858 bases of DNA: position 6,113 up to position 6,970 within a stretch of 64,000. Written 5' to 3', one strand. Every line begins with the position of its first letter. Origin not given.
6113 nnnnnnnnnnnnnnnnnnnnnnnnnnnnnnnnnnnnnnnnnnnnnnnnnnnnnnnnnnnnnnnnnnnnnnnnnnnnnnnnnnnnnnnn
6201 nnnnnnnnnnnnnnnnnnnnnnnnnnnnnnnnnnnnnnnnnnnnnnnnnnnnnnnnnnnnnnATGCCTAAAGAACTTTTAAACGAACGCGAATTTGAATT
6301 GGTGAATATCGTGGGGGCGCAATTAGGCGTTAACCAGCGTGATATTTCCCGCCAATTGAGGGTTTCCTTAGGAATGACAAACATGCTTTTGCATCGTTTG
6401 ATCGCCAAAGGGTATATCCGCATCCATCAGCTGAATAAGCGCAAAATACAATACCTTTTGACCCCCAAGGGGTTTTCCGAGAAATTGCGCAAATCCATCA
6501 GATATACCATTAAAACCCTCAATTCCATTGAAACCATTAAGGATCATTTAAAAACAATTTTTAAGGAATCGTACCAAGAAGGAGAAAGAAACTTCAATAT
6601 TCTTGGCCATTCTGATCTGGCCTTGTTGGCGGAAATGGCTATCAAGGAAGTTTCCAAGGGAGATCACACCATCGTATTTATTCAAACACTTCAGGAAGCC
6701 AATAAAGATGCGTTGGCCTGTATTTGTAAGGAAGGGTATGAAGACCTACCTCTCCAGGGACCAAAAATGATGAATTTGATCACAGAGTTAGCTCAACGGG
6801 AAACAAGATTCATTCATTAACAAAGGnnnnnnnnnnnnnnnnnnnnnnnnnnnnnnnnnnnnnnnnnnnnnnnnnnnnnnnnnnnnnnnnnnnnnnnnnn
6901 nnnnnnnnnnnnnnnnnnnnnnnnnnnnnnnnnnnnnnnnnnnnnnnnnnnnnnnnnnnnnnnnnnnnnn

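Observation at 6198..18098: Duplicated consensus promoter, palindromic operator and leader bracket the nonulosonic-acid operon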

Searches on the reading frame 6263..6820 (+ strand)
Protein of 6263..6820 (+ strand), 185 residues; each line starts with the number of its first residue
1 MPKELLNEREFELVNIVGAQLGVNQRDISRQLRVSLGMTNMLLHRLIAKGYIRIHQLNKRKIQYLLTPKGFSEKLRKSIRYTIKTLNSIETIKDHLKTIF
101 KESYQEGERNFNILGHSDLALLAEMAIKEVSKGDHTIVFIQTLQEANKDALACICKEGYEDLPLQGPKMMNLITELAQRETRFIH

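Call 7: search_protein_families(library=pfam, proteins=[window:6263-6820:+], max_evalue=0.01)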
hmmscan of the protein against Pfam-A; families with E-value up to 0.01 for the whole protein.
window:6263-6820:+ (185 aa): 5 families
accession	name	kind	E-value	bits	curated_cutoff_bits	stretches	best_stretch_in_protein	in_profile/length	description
PF12802.13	MarR_2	-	0.00023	21.7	27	1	9-53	6-51/61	MarR family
PF01047.28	MarR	-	0.0004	20.7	24.6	1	6-53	1-48/59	MarR family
PF13412.12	HTH_24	-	0.00078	19.4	21.9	1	7-53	2-48/48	Winged helix-turn-helix DNA-binding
PF13463.12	HTH_27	-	0.0021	18.7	22.2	1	6-70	1-68/68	Winged helix DNA-binding domain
PF00292.24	PAX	-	0.0029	18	22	1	19-69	30-79/125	'Paired box' domain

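Call 8: search_protein_families(library=ncbifam, proteins=[window:6263-6820:+], max_evalue=0.01)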
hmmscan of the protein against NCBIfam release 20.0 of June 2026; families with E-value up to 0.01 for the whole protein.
window:6263-6820:+ (185 aa): 5 families
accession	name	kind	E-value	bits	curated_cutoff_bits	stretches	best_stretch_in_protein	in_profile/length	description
TIGR04176.1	MarR_EPS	equivalog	2.5e-14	53.2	88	1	8-102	4-102/105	MarR family EPS-associated transcriptional regulator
NF050133.1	TransRegFabT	equivalog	7.3e-05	23.1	200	1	9-70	30-93/138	fatty acid biosynthesis transcriptional regulator FabT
TIGR01884.1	cas_HTH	subfamily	0.00068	19.1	60.2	1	2-56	136-190/202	CRISPR-associated CARF protein Csa3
NF045593.1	bilirub_TF_BilQ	equivalog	0.0031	17.2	125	1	17-71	39-95/135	bilirubin utilization transcriptional regulator BilQ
NF053777.1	Saro0803TransReg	equivalog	0.004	16.9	200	1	15-72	44-103/140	Saro_0803 family transcriptional regulator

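Call 9: find_encoding_contigs(protein=window:6263-6820:+, flank=10000, max_places=6)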
Protein window:6263-6820:+ (185 aa): 1 contig read that carries it; 1 place shown.
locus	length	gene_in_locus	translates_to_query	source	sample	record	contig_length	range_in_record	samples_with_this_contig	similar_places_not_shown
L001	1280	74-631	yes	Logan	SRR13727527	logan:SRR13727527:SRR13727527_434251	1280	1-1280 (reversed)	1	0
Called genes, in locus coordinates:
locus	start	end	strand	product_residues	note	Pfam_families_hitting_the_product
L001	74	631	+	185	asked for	-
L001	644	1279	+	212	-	?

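Call 12: find_homologous_proteins(query=window:6263-6820:+)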
Query window:6263-6820:+ (185 aa): 572 proteins with E <= 0.001 among 634 candidates; the best 120 are listed.
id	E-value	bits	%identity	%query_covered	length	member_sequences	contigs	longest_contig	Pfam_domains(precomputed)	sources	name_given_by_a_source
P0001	1.5e-108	378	96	100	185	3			-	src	-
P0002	7.4e-98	343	89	99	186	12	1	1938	-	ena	-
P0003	3.0e-89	315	79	99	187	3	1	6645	PF13412.13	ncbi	-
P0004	6.1e-87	308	79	99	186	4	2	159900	-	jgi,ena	-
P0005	6.9e-76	272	68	99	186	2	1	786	-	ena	-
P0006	1.1e-74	268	67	99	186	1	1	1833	-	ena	-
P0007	1.6e-69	251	66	97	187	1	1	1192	PF13412.13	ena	-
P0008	6.3e-69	249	79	78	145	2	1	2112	-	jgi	jgi:hypothetical protein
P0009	1.4e-66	241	63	97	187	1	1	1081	PF13412.13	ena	-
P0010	6.3e-64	233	60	99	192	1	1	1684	PF13412.13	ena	-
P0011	3.4e-63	230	60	96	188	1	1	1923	PF13412.13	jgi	jgi:DNA-binding MarR family transcriptional regulator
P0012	2.5e-62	228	57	99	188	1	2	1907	PF13412.13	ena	-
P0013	1.0e-60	222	60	96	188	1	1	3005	-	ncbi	-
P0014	2.2e-60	221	60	96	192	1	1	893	PF13412.13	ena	-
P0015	2.5e-60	221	60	96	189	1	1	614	PF13412.13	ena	-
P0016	4.0e-60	220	57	96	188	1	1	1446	PF13412.13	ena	-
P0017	8.6e-58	213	58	97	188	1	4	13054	PF13412.13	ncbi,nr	ncbi:MAG: winged helix-turn-helix transcriptional regulator [Candidatus Omnitrophica bacterium]|nr:w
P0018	9.8e-58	213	56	96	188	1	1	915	PF13412.13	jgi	jgi:DNA-binding MarR family transcriptional regulator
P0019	1.1e-57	212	57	95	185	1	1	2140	PF13412.13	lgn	-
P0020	1.8e-57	212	57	96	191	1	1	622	PF13412.13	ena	-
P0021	2.0e-57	212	57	94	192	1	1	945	PF13412.13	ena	-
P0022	3.9e-57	211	56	96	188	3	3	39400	PF13412.13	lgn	-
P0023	4.7e-57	210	53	100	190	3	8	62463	PF13412.13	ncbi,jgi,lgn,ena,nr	ncbi:MAG: hypothetical protein A2Y04_05125 [Omnitrophica WOR_2 bacterium GWC2_45_7]|nr:MAG: hypothet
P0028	6.6e-56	207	56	100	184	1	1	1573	PF01047.29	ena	-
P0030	1.2e-55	206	56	95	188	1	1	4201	PF13412.13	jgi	jgi:DNA-binding MarR family transcriptional regulator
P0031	1.2e-55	206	54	96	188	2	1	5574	PF13412.13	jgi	jgi:predicted transcriptional regulator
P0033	1.4e-55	206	57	95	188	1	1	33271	PF13412.13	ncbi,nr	ncbi:MAG: winged helix-turn-helix transcriptional regulator [Candidatus Omnitrophica bacterium]|nr:w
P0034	1.5e-55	206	55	100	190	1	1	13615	PF01047.29,PF13412.13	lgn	-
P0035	1.8e-55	205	56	96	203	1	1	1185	PF01047.29,PF13412.13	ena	-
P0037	3.9e-55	204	57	95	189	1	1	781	PF01047.29,PF13412.13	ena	-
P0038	5.3e-55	204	57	94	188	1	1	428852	PF13412.13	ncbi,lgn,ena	-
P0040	1.0e-54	203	54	96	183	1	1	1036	PF13412.13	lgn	-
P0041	1.0e-54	203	57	94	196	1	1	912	PF13412.13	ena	-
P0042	1.1e-54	203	51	98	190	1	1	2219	PF13412.13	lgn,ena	-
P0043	1.2e-54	203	52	100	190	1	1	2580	PF13412.13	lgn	-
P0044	1.3e-54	203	56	100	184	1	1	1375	PF01047.29,PF13412.13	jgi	jgi:DNA-binding MarR family transcriptional regulator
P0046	1.3e-54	202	57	100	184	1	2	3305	PF01047.29,PF13412.13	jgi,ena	-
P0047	1.6e-54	202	54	100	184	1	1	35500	PF13412.13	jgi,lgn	-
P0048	1.6e-54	202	56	96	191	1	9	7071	PF13412.13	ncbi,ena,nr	ncbi:MAG: winged helix-turn-helix transcriptional regulator [Candidatus Omnitrophica bacterium]|nr:w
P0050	2.4e-54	202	56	96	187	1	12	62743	PF13412.13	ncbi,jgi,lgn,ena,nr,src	ncbi:MAG: hypothetical protein A2787_08590 [Omnitrophica WOR_2 bacterium RIFCSPHIGHO2_01_FULL_48_9]|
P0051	2.5e-54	202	56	98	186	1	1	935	PF01047.29,PF13412.13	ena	-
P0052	2.9e-54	201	55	96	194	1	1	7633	PF13412.13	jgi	jgi:DNA-binding MarR family transcriptional regulator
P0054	3.8e-54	201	54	96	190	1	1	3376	PF13412.13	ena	-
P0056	4.6e-54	201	54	96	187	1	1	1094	PF01047.29,PF13412.13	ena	-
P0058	4.7e-54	201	57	96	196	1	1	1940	PF01047.29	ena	-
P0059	4.8e-54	201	56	96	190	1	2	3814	PF01047.29,PF13412.13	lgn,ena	-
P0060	5.2e-54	201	57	96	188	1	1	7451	PF01047.29,PF12802.14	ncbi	-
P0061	5.3e-54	201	56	97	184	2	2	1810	PF13412.13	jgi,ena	-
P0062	5.3e-54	201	56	98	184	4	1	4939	PF01047.29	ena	-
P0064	6.6e-54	200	57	97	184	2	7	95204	PF01047.29,PF13412.13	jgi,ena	-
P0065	7.7e-54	200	56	96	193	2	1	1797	PF13412.13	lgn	-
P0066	8.5e-54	200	52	98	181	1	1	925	PF01047.29,PF13412.13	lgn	-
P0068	1.0e-53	200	56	96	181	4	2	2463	PF13412.13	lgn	-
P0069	1.1e-53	200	53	96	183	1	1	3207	PF13412.13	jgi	jgi:DNA-binding MarR family transcriptional regulator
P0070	1.1e-53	199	56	96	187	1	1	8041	PF13412.13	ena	-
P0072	1.2e-53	199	57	98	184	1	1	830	PF01047.29,PF13412.13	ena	-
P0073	1.3e-53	199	56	96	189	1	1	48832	PF13412.13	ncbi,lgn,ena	-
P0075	2.0e-53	199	55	96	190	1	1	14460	PF13412.13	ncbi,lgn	-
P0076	2.5e-53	198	57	94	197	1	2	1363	PF13412.13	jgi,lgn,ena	-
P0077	2.9e-53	198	54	99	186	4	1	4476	PF01047.29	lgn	-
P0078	3.5e-53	198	52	98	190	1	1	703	PF13412.13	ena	-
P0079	3.6e-53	198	56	97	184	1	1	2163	PF01047.29,PF21984.3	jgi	-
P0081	4.3e-53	198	56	96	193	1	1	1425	PF13412.13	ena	-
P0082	4.9e-53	197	55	97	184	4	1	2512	PF01047.29,PF13412.13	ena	-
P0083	5.1e-53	197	54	96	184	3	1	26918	PF13412.13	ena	-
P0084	5.2e-53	197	57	96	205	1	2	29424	PF13412.13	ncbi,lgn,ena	-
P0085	6.0e-53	197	52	100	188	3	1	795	PF13412.13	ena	-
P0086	6.4e-53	197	54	96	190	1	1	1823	PF01047.29,PF21984.3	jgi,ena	-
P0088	7.0e-53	197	56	97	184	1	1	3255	PF01047.29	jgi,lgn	-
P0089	7.2e-53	197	55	97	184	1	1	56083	PF13412.13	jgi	jgi:DNA-binding MarR family transcriptional regulator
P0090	7.7e-53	197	55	98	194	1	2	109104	PF01047.29,PF13412.13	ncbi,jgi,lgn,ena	-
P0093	8.6e-53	197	55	97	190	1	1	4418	PF13412.13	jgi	jgi:DNA-binding MarR family transcriptional regulator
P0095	9.1e-53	197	51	98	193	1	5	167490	PF13412.13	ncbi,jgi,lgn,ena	-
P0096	1.0e-52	196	61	85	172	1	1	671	PF13412.13,PF12802.14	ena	-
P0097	1.4e-52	196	53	96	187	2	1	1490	PF13412.13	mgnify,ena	mgnify:FL=1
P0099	1.7e-52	196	55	96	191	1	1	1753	PF13412.13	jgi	-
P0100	1.9e-52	195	52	98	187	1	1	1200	PF13412.13,PF12802.14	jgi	jgi:DNA-binding MarR family transcriptional regulator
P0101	2.0e-52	195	56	96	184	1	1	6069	PF01047.29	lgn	-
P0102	2.2e-52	195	53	99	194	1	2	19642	PF13412.13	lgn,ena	-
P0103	2.3e-52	195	56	96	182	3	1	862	PF01047.29,PF13412.13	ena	-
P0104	2.4e-52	195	52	99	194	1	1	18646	PF13412.13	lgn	-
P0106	2.6e-52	195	56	96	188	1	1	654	PF13412.13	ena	-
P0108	2.8e-52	195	54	98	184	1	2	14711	PF01047.29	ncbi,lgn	-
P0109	2.8e-52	195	61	83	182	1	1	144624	PF13412.13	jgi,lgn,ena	-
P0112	3.7e-52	195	55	98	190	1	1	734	PF13412.13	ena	-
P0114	4.1e-52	194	52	97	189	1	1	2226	PF13412.13,PF12802.14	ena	-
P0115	4.2e-52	194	53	100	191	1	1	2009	PF13412.13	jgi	jgi:DNA-binding MarR family transcriptional regulator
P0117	4.5e-52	194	54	95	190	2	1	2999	PF13412.13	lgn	-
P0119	4.6e-52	194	53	95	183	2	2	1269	PF13412.13,PF13463.13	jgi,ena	-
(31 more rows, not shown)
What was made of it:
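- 6263..6820 (+): 185-aa winged-helix regulator. It has an N-terminal MarR-like wHTH, a long helix, and a small C-terminal alpha/beta domain. It is the presumed repressor and the first gene of the Pse operon. 572 homologues were found, mostly from Omnitrophota (call 12).
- On MarR family (Pfam PF01047 / PF12802): Some homologues do carry precomputed PF01047 or PF13412 hits (call 12).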

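Call 15: find_related_loci(query=A2, collection=genome_contigs, flank=10000)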
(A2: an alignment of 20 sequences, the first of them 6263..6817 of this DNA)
Query A2 (185 aa) in genome_contigs; peptide patterns used: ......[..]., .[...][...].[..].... (x = any residue, [..] = any of these).
265 stretches matched a pattern; 152 encode a relative of the query (tblastn E <= 1e-3); the best 80 are kept; 80 distinct loci.
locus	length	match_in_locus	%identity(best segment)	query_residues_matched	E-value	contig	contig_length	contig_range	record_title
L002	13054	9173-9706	58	1-180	1e-64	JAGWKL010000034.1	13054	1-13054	MAG: Candidatus Omnitrophota bacterium isolate REEB160 contig-150_5885, whole genome shotgun sequence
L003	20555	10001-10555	53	1-185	1e-63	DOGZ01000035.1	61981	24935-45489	MAG TPA_asm: Candidatus Omnitrophota bacterium isolate UBA10174 contig_45254, whole genome shotgun sequence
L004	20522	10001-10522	57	6-180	9e-63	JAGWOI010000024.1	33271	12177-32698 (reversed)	MAG: Candidatus Omnitrophota bacterium isolate REEB252 contig-150_1999, whole genome shotgun sequence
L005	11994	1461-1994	56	1-178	1e-61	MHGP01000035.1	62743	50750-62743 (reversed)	MAG: Omnitrophica WOR_2 bacterium RIFCSPHIGHO2_02_FULL_48_11 rifcsphigho2_02_scaffold_2171, whole genome shotgun sequenc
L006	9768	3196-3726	57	1-178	6e-62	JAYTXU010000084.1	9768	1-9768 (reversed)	MAG: Candidatus Omnitrophota bacterium isolate GFS_5990 GFS_5990_83, whole genome shotgun sequence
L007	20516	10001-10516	57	6-178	1e-61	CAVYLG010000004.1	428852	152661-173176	MAG: Candidatus Omnitrophota bacterium isolate MFD01476.bin.2.120 genome assembly, contig: contig_28232, whole genome sh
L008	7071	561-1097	56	1-178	7e-62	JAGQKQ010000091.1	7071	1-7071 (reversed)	MAG: Candidatus Omnitrophota bacterium isolate HKST-UBA08 NODE_91_length_7071_cov_3.076065, whole genome shotgun sequenc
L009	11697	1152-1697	55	1-181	6e-61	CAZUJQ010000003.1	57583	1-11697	MAG TPA_asm: uncultured Planctomycetales bacterium isolate binchicken_co21_390 genome assembly, contig: NODE_128_length_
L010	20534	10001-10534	57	1-178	1e-60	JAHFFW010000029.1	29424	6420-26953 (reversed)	MAG: Candidatus Omnitrophota bacterium isolate nzgw300 NODE_395_length_29425_cov_6.237851, whole genome shotgun sequence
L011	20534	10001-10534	57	1-180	2e-60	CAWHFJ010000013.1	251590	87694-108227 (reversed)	MAG: Candidatus Omnitrophota bacterium isolate MFD04780.bin.2.175 genome assembly, contig: contig_27280, whole genome sh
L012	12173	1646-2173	56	3-178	2e-60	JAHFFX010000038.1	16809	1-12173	MAG: Candidatus Omnitrophota bacterium isolate nzgw301 NODE_3881_length_16810_cov_2.886452, whole genome shotgun sequenc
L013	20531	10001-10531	56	1-178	4e-60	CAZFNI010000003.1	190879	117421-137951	MAG TPA_asm: uncultured Planctomycetales bacterium isolate SRP342105_co1_465 genome assembly, contig: NODE_73_length_190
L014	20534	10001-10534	53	1-178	3e-59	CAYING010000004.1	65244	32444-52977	MAG TPA_asm: uncultured Planctomycetales bacterium isolate ERP119705_co25_670 genome assembly, contig: NODE_134_length_6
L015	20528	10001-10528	52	5-180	4e-59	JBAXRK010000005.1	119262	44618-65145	MAG: Candidatus Omnitrophota bacterium isolate ELA581 MAG581_5, whole genome shotgun sequence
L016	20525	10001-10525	52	6-180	3e-58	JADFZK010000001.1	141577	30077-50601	MAG: Candidatus Omnitrophota bacterium isolate nHGRbin18 nHGR_bin18_NODE_50_length_141577_cov_14.764107, whole genome sh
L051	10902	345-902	48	1-185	8e-55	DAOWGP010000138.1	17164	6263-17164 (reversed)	MAG TPA_asm: Candidatus Omnitrophota bacterium isolate CSMAG_1994 CSMAG_1994_k141_6311820_length_17164_cov_59.0209, whol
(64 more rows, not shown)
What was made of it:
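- Phylogenetic footprint in loci fetched by protein similarity alone (call 15): Two MAGs carry two full regulators (call 15).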

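Call 26: find_encoding_contigs(protein=P0004, flank=10000, max_places=3)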
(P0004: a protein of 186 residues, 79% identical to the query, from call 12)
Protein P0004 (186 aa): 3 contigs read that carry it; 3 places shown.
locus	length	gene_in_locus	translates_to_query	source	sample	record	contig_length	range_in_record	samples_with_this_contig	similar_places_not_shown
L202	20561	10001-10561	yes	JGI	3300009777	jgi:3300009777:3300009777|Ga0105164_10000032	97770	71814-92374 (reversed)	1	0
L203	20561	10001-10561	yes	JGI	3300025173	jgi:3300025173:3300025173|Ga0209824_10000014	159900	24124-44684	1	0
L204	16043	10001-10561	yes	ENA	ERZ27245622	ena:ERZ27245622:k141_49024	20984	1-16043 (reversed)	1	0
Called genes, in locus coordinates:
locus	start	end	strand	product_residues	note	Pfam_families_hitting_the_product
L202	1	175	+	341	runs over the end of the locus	PF02779:Transket_pyr, PF02780:Transketolase_C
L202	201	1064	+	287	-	PF05050:Methyltransf_21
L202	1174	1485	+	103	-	-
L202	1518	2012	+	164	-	-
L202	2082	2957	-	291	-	PF02219:MTHFR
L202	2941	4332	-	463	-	-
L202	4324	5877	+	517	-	-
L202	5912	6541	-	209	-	PF00535:Glycos_transf_2, PF10111:Glyco_tranf_2_2 (weak)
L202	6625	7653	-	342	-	PF13231:PMT_2 (weak)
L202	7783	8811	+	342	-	PF00106:adh_short (weak), PF04321:RmlD_sub_bind, PF01073:3Beta_HSD, PF01370:Epimerase, PF02719:Polysacc_synt_2, PF07993:NAD_binding_4, PF13460:NAD_binding_10, PF16363:GDP_Man_Dehyd, +1 more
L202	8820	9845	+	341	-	PF01073:3Beta_HSD, PF01370:Epimerase, PF02719:Polysacc_synt_2, PF04321:RmlD_sub_bind, PF05368:NmrA (weak), PF13460:NAD_binding_10, PF16363:GDP_Man_Dehyd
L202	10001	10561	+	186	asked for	-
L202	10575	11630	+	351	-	PF01370:Epimerase, PF02719:Polysacc_synt_2, PF04321:RmlD_sub_bind, PF05368:NmrA (weak), PF01073:3Beta_HSD, PF07993:NAD_binding_4 (weak), PF13460:NAD_binding_10 (weak), PF16363:GDP_Man_Dehyd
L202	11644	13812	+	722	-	PF01370:Epimerase, PF04321:RmlD_sub_bind, PF16363:GDP_Man_Dehyd, PF02719:Polysacc_synt_2, PF07993:NAD_binding_4 (weak), PF00155:Aminotran_1_2 (faint), PF01041:DegT_DnrJ_EryC1, PF01053:Cys_Met_Meta_PP (faint)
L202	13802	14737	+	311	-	PF00248:Aldo_ket_red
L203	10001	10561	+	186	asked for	-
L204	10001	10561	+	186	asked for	-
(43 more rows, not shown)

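Call 37: predict_structure(alignment_id=A3)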
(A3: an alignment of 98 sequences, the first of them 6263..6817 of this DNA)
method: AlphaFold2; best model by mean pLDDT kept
length: 185 residues; sequences in the alignment: 98
mean_pLDDT: 75.3   pTM: 0.62
mean pLDDT of the five models: 75.3, 73.3, 72.4, 72.2, 71.4
residues with pLDDT >= 90: 51; 70-90: 67; 50-70: 46; < 50: 21
segments of 3 or more residues with pLDDT < 50: 1-6, 8-21
pLDDT, mean of each block of 10 residues (from residue 1): 41 44 64 72 77 70 68 67 75 92 93 89 93 92 87 88 71 85 56
secondary structure, 60 per line:
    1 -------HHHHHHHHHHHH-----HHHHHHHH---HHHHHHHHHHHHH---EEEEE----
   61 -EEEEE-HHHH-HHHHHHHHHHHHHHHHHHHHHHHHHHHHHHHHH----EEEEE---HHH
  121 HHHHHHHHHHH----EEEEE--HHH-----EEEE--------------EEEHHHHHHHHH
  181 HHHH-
elements in order: H8-19 H25-32 H36-48 E52-56 E62-66 H68-71 H73-105 E110-114 H118-131 E136-140 E151-154 E169-171 H172-184
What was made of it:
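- On MarR family (Pfam PF01047 / PF12802): The AF2 model has H8-19, H25-32, H36-48, then strands E52-56 and E62-66 (call 37). Helix 73-105 and an alpha/beta domain at 110-184 follow (call 37).
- The N-terminal wHTH of the AF2 model has only moderate confidence (pLDDT 41-77 for residues 1-80, call 37).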

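Call 39: search_solved_structures(query=A3, max_evalue=1)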
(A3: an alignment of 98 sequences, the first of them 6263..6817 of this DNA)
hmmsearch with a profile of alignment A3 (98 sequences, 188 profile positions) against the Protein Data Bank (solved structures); distinct sequences matched with E-value up to 1: 5.
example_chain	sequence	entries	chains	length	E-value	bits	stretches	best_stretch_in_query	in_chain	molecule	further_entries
6jbx_A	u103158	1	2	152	0.0089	18.9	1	9-70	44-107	Fatty acid biosynthesis transcriptional regulator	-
3s2w_A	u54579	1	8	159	0.17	14.7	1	22-70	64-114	Transcriptional regulator, MarR family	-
6qua_A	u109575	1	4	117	0.25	14.1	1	44-73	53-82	hsRosR-DNA binding protein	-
6qfd_A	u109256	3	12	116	0.26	14.1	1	44-73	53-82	DNA-binding protein | hsRosR DNA binding protein | DNA binding protein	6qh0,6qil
6ez1_A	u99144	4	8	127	0.27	14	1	44-73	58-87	DNA binding protein | HALOPHILIC WINGED-HELIX-TURN-HELIX DNA BINDING PROTEIN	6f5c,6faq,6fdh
